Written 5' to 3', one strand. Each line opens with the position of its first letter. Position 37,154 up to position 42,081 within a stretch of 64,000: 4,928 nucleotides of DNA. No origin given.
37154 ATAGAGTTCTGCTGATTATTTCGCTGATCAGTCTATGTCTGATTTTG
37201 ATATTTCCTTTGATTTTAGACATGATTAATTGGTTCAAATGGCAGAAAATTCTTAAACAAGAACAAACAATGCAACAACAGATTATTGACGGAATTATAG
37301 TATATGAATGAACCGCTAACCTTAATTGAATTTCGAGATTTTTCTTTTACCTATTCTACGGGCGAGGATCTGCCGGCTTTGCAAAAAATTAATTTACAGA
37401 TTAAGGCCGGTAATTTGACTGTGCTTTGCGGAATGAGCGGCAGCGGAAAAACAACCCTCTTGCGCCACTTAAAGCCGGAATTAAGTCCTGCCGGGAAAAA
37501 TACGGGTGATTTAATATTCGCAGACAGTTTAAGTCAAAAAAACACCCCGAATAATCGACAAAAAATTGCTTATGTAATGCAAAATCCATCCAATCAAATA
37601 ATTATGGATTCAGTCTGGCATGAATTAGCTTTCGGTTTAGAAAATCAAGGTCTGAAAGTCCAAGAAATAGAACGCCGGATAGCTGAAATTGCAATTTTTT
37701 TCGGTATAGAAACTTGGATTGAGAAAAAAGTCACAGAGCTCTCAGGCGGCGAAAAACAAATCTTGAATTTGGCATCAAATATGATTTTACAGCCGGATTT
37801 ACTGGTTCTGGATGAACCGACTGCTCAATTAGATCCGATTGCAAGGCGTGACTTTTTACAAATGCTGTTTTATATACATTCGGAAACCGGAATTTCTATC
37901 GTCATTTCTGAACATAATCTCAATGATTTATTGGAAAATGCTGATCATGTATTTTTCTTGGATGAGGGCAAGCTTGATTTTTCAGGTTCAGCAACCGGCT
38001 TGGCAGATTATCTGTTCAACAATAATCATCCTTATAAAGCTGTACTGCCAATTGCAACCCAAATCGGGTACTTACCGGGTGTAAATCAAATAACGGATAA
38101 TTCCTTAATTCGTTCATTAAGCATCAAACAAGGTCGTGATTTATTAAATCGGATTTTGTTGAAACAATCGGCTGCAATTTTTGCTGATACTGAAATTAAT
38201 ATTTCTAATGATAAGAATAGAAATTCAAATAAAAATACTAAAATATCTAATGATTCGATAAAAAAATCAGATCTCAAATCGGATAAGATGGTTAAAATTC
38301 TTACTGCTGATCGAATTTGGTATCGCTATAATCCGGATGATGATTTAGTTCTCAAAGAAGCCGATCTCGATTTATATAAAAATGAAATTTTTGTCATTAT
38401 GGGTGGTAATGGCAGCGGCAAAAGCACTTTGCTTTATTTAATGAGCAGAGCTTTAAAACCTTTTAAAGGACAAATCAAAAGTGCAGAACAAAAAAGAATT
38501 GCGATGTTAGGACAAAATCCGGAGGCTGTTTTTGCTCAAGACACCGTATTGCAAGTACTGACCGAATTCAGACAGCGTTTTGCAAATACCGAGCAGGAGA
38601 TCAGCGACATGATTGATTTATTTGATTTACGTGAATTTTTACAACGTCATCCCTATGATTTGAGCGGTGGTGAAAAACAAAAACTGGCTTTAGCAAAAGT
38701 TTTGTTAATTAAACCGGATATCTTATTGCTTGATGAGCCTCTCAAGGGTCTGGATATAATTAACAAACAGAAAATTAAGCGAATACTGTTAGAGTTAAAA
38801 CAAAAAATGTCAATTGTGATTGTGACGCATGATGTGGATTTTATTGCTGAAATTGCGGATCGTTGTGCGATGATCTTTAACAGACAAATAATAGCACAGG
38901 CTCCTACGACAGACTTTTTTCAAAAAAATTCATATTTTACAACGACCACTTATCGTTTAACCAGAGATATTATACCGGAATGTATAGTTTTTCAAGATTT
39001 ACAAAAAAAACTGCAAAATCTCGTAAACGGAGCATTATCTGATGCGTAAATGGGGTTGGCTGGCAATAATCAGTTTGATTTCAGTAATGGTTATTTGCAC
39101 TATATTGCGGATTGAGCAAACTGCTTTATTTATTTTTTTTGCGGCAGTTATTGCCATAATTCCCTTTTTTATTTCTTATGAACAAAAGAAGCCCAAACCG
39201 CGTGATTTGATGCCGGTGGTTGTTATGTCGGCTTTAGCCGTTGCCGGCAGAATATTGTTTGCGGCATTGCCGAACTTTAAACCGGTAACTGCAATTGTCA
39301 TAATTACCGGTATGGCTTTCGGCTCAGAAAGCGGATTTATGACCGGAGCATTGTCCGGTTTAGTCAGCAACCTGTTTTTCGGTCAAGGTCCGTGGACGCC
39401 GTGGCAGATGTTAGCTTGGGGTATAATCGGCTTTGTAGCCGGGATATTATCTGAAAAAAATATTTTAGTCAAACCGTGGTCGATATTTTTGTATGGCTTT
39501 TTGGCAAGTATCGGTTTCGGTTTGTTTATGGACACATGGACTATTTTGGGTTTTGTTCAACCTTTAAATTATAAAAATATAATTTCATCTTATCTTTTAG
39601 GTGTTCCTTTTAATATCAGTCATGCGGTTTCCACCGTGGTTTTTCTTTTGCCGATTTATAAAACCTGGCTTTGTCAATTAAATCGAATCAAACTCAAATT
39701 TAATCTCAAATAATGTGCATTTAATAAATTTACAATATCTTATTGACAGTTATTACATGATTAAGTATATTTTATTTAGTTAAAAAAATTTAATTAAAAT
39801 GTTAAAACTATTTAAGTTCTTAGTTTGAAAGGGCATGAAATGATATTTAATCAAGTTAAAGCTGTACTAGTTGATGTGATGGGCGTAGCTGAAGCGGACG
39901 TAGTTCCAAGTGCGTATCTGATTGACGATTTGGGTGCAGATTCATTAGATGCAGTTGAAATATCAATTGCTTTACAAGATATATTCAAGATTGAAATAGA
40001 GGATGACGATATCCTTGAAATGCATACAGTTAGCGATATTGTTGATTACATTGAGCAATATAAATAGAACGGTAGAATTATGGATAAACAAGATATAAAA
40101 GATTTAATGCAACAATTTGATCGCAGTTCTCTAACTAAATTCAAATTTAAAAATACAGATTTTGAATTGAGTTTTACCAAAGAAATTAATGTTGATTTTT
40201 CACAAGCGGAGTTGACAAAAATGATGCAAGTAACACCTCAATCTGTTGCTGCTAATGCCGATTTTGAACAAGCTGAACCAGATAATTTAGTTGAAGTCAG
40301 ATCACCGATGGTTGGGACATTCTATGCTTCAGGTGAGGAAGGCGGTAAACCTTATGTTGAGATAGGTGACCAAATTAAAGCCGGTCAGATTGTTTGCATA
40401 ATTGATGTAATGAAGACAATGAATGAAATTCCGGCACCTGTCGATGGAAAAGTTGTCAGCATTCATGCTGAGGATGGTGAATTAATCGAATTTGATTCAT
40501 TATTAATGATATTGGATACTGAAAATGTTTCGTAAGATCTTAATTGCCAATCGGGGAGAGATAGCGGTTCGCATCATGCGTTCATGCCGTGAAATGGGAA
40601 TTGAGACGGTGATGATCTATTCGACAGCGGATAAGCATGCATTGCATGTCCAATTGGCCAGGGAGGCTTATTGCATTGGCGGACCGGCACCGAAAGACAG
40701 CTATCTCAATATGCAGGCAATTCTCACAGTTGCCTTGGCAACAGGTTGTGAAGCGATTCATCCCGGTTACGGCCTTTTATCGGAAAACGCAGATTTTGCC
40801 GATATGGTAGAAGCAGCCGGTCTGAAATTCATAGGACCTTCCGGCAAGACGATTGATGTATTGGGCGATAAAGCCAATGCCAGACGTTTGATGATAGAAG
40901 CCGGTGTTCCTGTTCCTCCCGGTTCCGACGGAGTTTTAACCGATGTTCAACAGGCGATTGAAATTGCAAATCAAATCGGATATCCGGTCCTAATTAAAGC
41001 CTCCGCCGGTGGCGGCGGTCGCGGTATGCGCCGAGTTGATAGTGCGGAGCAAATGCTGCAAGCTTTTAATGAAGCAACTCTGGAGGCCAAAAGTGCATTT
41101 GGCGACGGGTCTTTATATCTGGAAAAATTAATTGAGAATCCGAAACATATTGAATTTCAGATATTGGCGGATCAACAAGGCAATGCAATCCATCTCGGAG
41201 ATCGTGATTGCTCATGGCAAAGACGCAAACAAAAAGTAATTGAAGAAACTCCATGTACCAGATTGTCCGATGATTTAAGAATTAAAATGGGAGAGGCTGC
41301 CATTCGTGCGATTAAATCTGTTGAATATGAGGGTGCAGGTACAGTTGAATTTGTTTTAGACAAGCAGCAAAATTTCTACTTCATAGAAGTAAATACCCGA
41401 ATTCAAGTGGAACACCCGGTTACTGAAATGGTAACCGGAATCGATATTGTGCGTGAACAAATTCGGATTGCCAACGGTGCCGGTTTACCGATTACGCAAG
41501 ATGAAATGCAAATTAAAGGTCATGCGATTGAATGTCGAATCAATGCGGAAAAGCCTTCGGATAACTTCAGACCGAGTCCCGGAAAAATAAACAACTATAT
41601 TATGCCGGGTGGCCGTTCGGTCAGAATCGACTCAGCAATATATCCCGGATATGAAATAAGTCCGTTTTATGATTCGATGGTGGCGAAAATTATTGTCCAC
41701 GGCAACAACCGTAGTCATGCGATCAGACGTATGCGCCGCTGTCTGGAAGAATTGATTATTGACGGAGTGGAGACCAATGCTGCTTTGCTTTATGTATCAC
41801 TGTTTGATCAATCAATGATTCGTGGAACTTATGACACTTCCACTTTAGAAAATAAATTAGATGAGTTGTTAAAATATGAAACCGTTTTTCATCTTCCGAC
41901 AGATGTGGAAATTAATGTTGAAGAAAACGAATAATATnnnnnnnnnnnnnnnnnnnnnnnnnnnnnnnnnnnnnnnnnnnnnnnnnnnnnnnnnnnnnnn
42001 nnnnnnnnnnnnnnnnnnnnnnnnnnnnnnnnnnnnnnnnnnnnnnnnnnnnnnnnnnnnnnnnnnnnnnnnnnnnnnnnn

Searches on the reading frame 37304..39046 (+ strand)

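Call 53: search_protein_families(library=pfam, proteins=[window:37304-39046:+], max_evalue=0.00001)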
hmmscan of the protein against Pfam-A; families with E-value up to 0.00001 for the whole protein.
window:37304-39046:+ (581 aa): 13 families
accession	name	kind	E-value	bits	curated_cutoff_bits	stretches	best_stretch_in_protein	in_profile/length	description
PF00005.33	ABC_tran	-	8e-54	182.4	25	2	350-480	1-136/137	ABC transporter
PF13304.12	AAA_21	-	1.3e-17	65.3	27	0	416-511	186-300/304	AAA domain, putative AbiEii toxin, Type IV TA system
PF02463.25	SMC_N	-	1.8e-13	50.9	40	1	36-214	24-206/220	RecF/RecN/SMC N terminal domain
PF13555.12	AAA_29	-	1.9e-08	34.3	27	0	355-382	17-44/61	P-loop containing region of AAA domain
PF03193.22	RsgA_GTPase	-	2.8e-08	34.2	30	0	24-61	95-131/174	RsgA GTPase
PF13238.12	AAA_18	-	4.7e-08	34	29.4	0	40-88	2-50/128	AAA domain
PF13401.12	AAA_22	-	7.3e-08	33.2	27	0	36-201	5-120/130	AAA domain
PF13476.12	AAA_23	-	1.4e-07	32.8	27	0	352-384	12-43/201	AAA domain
PF05729.18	NACHT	-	2.5e-07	31.1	26.7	0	39-91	3-57/167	NACHT domain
PF13191.12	AAA_16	-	2.7e-06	28.4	32.6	0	36-63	24-51/167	AAA ATPase domain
PF13175.12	AAA_15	-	6e-06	26.6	32.1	0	350-385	14-48/374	AAA ATPase domain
PF20720.3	nSTAND3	-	6.2e-06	26.4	27.2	0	27-65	8-46/155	Novel STAND NTPase 3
PF13671.12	AAA_33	-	9.7e-06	26.4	27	0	38-95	1-52/143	AAA domain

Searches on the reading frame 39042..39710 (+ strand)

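Call 53: search_protein_families(library=pfam, proteins=[window:39042-39710:+], max_evalue=0.00001)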
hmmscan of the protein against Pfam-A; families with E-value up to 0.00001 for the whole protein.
window:39042-39710:+ (223 aa): 3 families
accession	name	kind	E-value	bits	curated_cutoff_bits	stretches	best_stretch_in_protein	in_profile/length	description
PF07155.17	ECF-ribofla_trS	-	5.8e-11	43.1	26.7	1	59-207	10-168/172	ECF-type riboflavin transporter, S component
PF20221.3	DUF6580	-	1.8e-09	38.4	27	1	56-203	7-146/162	Family of unknown function (DUF6580)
PF12822.12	ECF_trnsprt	-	3.8e-06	27.5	30.7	1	59-206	6-169/169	ECF transporter, substrate-specific component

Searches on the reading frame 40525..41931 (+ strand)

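Call 53: search_protein_families(library=pfam, proteins=[window:40525-41931:+], max_evalue=0.00001)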
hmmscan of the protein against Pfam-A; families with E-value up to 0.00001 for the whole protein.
window:40525-41931:+ (469 aa): 6 families
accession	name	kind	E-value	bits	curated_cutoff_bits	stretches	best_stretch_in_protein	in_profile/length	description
PF02786.22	CPSase_L_D2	-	5.9e-79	264.9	19.8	1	115-322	1-209/211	Carbamoyl-phosphate synthase L chain, ATP binding domain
PF00289.28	Biotin_carb_N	-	3.9e-47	159.7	25.5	1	1-110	1-110/110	Biotin carboxylase, N-terminal domain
PF02785.25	Biotin_carb_C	-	1.3e-37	128.6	32.4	1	336-442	1-107/108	Biotin carboxylase C-terminal domain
PF07478.18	Dala_Dala_lig_C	-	3.3e-11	43.5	24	1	143-291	27-174/204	D-ala D-ala ligase C-terminus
PF02222.28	ATP-grasp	-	5.4e-08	33.1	27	1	127-292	7-162/179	ATP-grasp domain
PF02655.19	ATP-grasp_3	-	1.4e-06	28.9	23.2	1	114-294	2-158/160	ATP-grasp domain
